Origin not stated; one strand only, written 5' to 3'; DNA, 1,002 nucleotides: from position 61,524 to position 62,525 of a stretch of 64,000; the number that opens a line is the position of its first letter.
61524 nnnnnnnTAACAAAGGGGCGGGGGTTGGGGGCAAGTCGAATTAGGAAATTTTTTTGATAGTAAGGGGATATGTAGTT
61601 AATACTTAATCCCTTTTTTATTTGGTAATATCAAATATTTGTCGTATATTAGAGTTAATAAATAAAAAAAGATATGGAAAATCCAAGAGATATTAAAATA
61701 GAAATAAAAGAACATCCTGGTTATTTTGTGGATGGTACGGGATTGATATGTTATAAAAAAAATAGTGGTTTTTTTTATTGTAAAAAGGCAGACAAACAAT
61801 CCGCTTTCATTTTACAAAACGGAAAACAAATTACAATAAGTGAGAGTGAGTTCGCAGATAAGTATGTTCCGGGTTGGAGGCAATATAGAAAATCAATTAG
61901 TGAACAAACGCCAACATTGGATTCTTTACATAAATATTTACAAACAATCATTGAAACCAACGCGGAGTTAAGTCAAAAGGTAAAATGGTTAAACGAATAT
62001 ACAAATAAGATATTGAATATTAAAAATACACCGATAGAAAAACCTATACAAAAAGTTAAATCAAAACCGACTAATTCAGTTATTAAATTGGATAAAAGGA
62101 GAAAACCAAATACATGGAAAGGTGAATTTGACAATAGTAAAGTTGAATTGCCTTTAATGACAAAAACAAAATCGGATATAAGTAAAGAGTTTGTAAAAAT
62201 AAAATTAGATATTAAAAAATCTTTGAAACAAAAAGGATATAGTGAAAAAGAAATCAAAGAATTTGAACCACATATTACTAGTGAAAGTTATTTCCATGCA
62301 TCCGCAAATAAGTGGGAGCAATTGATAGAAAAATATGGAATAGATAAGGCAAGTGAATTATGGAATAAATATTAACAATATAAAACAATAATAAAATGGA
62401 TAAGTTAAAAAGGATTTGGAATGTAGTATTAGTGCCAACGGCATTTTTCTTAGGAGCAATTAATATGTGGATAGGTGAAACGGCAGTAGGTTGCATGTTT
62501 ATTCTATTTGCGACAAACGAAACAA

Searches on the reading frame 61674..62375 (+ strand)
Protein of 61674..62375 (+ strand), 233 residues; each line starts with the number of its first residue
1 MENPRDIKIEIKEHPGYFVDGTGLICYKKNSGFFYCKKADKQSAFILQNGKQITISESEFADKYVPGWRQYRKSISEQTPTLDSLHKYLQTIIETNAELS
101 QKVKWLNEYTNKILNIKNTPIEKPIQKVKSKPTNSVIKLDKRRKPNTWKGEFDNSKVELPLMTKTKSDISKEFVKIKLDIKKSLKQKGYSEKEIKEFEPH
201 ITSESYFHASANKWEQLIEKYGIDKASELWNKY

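Call 36: search_protein_families(library=pfam, proteins=[window:61674-62375:+], max_evalue=0.1)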
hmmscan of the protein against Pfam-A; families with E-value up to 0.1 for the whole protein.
window:61674-62375:+ (233 aa): 1 family
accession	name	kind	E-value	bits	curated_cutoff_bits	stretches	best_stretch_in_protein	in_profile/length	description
PF09987.14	DUF2226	-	0.026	14.5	22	0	151-228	108-165/252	Uncharacterized protein conserved in archaea (DUF2226)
